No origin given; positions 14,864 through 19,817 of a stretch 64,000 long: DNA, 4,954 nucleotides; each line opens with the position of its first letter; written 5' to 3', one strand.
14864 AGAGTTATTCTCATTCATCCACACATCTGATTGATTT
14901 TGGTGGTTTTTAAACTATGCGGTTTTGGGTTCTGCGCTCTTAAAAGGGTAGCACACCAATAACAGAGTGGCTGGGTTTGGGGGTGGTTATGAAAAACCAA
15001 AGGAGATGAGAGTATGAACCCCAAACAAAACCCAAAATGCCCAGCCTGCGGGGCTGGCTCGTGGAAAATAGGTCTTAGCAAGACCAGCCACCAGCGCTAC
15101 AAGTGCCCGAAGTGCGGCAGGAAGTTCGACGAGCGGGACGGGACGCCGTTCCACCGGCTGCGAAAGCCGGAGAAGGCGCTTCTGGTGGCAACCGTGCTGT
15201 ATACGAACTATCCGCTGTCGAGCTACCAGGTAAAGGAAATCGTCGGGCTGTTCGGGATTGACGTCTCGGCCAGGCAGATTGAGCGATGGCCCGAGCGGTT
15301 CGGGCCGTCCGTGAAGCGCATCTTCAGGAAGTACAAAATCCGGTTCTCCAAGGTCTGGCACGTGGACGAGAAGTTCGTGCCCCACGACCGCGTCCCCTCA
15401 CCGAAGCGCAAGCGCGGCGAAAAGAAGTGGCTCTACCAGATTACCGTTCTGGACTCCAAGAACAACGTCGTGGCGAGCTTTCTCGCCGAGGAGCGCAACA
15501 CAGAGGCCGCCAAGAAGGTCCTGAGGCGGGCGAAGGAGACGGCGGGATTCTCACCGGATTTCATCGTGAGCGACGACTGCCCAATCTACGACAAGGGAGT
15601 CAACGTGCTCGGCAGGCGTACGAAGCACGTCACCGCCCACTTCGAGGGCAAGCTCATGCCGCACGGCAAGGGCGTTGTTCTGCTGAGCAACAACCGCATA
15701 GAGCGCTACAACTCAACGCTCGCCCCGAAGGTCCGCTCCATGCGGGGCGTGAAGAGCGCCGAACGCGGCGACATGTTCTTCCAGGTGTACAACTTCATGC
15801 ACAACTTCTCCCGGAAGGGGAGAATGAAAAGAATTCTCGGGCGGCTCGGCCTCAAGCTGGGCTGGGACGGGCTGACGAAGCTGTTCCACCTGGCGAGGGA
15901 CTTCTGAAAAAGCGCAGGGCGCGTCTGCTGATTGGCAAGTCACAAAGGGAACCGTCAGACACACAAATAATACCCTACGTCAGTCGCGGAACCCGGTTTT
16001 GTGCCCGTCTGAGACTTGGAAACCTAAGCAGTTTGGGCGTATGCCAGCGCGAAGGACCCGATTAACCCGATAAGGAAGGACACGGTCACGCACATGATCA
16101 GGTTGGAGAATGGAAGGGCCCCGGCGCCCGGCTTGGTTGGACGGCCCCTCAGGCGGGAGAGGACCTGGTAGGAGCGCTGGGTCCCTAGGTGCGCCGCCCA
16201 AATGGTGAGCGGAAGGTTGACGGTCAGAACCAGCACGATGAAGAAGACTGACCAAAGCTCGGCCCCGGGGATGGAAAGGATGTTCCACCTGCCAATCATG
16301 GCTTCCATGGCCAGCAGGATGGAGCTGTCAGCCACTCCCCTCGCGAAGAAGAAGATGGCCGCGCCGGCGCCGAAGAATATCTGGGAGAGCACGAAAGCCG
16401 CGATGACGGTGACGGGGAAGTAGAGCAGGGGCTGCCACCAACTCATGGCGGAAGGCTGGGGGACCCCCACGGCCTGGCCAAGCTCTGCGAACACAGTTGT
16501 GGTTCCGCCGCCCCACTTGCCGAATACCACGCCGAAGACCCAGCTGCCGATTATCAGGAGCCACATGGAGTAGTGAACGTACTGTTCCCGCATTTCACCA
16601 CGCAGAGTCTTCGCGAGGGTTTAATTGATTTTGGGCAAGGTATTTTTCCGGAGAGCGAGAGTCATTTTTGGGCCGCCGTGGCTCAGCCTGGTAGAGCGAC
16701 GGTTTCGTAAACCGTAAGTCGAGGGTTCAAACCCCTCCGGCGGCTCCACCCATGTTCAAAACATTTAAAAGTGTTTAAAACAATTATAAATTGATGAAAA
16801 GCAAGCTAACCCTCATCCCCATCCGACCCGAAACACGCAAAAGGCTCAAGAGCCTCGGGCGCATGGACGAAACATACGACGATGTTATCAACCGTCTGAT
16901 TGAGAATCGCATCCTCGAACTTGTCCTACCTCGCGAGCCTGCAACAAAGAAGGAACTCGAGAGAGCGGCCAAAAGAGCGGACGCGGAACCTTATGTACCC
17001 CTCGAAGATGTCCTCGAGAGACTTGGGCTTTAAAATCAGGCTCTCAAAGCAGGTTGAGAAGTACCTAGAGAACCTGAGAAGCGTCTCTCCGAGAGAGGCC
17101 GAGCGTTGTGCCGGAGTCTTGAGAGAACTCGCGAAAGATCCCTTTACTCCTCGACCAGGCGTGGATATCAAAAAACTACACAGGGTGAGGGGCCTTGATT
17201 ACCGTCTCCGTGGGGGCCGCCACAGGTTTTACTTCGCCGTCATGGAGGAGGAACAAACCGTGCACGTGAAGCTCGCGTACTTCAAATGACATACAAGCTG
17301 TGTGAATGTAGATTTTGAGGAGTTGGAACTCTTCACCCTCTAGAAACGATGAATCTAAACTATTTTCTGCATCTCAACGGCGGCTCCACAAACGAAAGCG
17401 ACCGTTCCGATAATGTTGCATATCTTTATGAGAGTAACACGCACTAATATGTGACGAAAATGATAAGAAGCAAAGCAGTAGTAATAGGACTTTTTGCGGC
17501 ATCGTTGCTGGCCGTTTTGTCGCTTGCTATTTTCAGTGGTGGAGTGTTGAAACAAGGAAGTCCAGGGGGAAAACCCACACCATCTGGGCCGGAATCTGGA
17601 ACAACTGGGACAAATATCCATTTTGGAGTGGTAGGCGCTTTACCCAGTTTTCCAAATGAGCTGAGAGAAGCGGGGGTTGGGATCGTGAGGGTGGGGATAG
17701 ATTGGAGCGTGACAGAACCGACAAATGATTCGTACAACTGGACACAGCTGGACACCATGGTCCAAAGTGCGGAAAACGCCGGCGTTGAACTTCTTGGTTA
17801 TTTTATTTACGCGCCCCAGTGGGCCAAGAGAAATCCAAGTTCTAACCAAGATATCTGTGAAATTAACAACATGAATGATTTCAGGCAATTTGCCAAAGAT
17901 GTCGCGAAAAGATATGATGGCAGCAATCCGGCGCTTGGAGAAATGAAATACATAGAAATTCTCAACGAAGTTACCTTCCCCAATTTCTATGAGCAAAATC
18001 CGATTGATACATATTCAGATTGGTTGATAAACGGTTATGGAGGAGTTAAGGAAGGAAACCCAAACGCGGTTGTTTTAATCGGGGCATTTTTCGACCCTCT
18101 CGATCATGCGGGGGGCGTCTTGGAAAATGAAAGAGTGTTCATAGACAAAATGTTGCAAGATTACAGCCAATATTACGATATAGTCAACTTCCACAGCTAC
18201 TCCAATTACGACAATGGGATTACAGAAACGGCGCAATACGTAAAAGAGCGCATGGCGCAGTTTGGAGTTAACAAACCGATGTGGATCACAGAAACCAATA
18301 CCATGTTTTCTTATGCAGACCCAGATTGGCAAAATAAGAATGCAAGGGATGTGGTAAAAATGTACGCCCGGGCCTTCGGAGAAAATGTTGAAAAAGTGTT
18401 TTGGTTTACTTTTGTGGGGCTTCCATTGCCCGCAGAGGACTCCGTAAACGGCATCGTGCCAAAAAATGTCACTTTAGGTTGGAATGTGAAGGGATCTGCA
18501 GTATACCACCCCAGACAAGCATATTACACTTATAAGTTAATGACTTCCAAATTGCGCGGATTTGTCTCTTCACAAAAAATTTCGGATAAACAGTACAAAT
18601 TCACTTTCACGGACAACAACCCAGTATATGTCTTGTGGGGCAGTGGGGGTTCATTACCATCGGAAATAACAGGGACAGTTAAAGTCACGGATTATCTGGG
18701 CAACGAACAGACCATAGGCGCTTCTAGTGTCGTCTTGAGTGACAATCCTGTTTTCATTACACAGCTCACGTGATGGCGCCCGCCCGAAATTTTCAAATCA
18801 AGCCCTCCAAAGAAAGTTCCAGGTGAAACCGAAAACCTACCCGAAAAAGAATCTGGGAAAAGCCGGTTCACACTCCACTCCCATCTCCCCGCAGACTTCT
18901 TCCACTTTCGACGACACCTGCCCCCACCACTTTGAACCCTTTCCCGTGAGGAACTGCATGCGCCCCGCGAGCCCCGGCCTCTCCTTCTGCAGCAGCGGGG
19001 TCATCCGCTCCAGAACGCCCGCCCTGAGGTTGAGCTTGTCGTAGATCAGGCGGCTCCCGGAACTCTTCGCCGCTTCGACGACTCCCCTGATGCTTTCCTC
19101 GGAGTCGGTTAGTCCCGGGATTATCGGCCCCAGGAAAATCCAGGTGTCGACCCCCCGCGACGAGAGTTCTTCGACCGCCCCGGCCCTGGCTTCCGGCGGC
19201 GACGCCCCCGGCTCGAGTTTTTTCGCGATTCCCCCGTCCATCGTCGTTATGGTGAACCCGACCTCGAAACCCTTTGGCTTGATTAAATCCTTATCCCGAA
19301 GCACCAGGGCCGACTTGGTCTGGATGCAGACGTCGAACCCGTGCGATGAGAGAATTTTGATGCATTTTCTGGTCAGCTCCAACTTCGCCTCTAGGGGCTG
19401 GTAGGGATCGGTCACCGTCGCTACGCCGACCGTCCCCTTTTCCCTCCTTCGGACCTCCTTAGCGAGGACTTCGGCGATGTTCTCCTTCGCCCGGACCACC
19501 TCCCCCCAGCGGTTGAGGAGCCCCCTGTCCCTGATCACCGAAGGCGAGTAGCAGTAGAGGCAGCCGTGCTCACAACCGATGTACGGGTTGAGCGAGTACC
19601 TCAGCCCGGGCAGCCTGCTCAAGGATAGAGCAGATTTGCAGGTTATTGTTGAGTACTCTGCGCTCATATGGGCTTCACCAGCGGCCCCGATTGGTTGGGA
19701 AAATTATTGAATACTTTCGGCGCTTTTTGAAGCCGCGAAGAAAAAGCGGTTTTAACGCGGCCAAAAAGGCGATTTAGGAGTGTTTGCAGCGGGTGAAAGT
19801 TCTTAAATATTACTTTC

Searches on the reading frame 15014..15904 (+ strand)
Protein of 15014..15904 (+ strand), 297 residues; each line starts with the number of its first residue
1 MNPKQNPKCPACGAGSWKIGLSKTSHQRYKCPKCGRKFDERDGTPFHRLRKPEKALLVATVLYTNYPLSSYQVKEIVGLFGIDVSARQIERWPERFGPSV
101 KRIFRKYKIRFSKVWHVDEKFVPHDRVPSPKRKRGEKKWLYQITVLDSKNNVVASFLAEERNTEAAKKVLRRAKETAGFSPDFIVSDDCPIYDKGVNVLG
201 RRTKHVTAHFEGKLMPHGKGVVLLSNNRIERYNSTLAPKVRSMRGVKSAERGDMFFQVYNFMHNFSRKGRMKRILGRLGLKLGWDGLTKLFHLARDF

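Call 78: search_protein_families(library=pfam, proteins=[window:15014-15904:+], max_evalue=0.00001)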
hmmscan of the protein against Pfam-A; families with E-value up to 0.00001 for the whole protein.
window:15014-15904:+ (297 aa): 1 family
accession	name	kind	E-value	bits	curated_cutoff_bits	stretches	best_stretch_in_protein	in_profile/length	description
PF13610.12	DDE_Tnp_IS240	-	1.3e-12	48.4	27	1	114-267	3-137/139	DDE domain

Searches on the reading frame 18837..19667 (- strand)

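Call 76: search_protein_families(library=pfam, proteins=[window:18837-19667:-], max_evalue=0.00001)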
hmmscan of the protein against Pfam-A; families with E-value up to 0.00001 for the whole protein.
window:18837-19667:- (276 aa): 1 family
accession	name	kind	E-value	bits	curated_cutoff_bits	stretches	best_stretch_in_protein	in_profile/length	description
PF04055.27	Radical_SAM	-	3.3e-12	47.3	29.5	1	27-191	2-160/166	Radical SAM superfamily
